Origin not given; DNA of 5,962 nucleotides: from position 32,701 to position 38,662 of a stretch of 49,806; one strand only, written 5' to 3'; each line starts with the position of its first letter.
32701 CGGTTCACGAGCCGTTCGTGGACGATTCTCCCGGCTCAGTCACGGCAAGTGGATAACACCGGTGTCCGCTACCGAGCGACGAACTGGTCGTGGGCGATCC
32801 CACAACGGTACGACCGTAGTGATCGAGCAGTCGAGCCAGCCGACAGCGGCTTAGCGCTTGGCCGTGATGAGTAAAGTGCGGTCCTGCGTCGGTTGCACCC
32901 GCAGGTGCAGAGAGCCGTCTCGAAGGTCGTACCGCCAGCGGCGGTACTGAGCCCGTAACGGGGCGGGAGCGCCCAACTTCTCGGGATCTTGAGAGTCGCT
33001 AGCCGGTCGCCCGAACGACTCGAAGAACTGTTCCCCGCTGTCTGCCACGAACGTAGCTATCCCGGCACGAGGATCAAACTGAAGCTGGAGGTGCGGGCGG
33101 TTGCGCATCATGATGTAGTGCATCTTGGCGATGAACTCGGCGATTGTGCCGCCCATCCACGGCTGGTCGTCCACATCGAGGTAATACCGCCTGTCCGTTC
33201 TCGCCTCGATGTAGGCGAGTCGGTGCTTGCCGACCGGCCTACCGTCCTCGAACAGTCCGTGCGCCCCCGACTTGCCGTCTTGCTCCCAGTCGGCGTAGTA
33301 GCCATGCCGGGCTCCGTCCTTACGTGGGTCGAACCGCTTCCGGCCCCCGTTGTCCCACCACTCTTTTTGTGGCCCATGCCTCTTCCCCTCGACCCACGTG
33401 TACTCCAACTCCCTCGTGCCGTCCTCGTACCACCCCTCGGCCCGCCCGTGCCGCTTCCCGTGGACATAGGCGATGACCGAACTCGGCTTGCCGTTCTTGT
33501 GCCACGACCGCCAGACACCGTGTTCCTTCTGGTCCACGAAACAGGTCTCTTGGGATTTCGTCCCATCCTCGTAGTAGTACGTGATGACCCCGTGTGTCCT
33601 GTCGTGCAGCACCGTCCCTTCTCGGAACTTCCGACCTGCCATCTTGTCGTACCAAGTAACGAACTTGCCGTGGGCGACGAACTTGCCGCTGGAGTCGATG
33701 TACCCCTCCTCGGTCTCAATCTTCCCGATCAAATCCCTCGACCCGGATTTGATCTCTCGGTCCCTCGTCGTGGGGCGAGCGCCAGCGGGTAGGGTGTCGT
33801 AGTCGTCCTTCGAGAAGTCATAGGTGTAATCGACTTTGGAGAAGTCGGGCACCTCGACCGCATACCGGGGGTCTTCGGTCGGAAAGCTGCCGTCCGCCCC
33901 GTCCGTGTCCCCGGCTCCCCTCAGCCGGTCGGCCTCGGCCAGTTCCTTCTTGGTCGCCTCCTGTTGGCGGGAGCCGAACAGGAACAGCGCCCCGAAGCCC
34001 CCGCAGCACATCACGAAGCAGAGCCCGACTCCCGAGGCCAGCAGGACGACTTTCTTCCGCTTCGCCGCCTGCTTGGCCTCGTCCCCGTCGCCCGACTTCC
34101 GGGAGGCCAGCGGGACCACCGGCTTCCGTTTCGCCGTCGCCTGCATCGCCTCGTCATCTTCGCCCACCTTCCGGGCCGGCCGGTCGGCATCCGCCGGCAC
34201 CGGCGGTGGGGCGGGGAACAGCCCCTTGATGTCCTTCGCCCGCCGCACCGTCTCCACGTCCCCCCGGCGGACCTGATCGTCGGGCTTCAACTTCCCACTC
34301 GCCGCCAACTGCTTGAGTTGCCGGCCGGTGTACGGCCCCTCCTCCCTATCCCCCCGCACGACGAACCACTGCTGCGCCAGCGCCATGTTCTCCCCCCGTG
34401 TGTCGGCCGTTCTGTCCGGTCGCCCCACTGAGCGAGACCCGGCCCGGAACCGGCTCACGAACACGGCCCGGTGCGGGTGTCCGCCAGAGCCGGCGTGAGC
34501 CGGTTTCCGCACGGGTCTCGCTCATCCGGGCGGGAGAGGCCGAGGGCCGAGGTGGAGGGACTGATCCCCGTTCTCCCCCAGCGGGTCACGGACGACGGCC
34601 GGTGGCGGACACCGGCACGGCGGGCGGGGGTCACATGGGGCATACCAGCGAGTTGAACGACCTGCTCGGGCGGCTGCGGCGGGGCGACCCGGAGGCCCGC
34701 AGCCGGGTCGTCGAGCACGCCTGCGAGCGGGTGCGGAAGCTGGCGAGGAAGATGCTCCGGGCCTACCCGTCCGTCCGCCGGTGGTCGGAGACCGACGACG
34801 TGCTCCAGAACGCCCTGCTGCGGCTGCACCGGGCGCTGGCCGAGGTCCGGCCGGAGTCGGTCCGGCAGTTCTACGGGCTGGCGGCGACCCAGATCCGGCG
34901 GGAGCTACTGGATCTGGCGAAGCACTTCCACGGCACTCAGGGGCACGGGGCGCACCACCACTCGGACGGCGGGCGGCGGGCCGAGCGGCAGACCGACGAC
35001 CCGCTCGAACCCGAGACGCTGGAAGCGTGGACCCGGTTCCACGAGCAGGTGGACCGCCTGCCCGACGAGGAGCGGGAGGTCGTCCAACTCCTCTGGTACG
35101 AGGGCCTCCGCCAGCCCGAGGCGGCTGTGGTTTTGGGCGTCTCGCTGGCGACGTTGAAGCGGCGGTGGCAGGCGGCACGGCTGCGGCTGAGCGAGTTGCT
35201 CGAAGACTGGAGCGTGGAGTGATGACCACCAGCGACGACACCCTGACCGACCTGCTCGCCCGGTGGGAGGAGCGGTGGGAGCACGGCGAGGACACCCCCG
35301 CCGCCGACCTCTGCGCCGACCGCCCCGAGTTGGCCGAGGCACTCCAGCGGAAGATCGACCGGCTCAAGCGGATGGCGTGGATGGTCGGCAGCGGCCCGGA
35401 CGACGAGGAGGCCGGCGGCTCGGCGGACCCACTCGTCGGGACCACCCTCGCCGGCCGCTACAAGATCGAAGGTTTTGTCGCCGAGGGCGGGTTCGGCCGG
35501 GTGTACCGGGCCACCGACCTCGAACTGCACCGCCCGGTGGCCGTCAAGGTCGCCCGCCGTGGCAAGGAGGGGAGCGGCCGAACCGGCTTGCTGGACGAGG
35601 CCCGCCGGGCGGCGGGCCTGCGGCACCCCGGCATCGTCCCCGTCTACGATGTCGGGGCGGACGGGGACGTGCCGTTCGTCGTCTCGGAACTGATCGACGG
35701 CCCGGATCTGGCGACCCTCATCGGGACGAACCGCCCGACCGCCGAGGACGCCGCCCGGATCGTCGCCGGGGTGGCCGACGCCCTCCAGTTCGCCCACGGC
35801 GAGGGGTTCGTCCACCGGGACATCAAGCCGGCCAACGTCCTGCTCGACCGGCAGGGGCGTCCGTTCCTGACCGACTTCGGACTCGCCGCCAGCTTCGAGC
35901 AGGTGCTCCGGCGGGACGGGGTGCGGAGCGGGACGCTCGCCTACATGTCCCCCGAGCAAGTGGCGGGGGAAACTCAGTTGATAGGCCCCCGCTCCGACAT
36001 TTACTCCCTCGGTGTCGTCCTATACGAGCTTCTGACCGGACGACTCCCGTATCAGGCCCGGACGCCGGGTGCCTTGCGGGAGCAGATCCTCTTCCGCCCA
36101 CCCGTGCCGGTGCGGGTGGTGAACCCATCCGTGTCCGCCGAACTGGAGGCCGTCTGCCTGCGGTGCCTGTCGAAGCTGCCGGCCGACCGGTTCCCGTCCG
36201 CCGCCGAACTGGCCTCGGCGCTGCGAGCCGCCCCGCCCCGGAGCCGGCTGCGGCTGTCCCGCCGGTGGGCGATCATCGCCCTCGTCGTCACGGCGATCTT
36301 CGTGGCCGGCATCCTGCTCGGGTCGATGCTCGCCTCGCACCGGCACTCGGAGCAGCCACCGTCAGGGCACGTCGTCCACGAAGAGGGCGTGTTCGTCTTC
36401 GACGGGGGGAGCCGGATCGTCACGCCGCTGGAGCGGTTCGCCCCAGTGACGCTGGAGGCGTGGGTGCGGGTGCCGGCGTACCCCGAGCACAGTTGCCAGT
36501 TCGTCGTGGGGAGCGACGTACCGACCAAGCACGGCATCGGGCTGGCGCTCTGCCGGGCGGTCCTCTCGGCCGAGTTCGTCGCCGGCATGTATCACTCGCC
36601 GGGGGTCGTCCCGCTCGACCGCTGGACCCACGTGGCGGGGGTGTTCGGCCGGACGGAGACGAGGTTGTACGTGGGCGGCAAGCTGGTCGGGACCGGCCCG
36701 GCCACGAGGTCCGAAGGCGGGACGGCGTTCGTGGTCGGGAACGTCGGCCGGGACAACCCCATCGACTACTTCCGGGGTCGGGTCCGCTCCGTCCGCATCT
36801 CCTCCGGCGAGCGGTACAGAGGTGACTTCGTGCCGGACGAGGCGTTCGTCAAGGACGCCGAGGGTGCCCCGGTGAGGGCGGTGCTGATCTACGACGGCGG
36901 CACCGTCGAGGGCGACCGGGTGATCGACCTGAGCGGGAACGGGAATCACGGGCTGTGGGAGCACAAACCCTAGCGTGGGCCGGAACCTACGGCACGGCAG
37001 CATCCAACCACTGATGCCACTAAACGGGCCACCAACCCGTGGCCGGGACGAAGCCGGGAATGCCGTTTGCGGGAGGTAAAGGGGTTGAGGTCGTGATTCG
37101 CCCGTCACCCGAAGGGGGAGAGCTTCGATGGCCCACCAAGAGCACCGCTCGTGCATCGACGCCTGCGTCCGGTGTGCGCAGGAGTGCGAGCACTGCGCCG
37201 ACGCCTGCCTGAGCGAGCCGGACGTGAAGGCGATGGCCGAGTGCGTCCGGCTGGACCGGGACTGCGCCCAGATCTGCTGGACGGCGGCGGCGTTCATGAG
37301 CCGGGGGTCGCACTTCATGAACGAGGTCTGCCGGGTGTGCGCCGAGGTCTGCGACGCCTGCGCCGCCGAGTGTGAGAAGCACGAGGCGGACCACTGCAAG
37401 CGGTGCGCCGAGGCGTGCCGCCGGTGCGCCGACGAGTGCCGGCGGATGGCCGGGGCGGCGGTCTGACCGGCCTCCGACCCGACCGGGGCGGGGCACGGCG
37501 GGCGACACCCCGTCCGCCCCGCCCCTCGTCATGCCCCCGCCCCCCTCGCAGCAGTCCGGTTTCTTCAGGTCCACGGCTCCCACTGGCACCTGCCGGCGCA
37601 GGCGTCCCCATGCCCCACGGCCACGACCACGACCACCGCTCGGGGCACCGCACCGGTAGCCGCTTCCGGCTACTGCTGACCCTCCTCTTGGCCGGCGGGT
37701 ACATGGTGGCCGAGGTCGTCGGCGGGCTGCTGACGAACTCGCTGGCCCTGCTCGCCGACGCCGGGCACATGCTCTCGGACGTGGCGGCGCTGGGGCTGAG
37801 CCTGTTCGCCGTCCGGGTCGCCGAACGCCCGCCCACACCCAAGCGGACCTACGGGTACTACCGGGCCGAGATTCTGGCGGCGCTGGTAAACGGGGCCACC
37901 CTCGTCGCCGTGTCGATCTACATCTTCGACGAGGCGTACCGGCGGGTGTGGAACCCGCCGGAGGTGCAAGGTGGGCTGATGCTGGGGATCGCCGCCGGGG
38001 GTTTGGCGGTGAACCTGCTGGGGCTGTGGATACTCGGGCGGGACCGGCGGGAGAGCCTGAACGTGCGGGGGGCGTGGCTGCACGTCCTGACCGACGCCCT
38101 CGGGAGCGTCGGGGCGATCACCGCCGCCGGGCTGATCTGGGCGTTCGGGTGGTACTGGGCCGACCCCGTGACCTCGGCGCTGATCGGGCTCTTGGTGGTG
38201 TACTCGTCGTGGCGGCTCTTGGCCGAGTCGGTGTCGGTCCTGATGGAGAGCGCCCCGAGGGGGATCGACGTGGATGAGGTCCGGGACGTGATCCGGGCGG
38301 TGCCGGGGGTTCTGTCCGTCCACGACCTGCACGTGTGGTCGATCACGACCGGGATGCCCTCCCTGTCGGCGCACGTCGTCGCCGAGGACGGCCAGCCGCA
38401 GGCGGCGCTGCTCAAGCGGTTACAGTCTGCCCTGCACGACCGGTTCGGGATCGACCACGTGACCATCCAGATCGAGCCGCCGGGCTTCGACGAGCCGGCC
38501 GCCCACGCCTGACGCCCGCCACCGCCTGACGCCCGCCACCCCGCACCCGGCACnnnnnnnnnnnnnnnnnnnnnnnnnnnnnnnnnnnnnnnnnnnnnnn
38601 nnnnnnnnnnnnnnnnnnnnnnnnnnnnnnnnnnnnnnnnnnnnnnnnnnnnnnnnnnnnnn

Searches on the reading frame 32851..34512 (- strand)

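Call 70: search_protein_families(library=pfam, proteins=[window:32851-34512:-], max_evalue=0.0001)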
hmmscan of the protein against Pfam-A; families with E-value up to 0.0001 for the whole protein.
window:32851-34512:- (553 aa): 2 families
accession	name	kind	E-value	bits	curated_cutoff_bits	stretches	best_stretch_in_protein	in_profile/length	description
PF14237.11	GYF_2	-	1.3e-08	34.9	25.8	1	49-98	1-50/50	GYF domain 2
PF07661.19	MORN_2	-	2.1e-07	30.8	29.6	0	331-347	2-18/22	MORN repeat variant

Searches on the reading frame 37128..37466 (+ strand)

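Call 65: search_protein_families(library=pfam, proteins=[window:37128-37466:+], max_evalue=0.01)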
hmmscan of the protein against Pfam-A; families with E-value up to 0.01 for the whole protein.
window:37128-37466:+ (112 aa): 1 family
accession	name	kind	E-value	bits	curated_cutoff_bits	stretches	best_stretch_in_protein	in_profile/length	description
PF03860.21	DUF326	-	3.9e-14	52.4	20.4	3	88-107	2-21/21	Domain of Unknown Function (DUF326)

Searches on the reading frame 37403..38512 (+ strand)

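Call 65: search_protein_families(library=pfam, proteins=[window:37403-38512:+], max_evalue=0.01)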
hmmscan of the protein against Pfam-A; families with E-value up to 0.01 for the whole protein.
window:37403-38512:+ (369 aa): 2 families
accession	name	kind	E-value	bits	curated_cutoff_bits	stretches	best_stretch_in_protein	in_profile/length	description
PF01545.26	Cation_efflux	-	5.5e-51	173.6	26.6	1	90-281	1-198/198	Cation efflux family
PF16916.11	ZT_dimer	-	1.6e-16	60.5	26.7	1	285-359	1-77/78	Dimerisation domain of Zinc Transporter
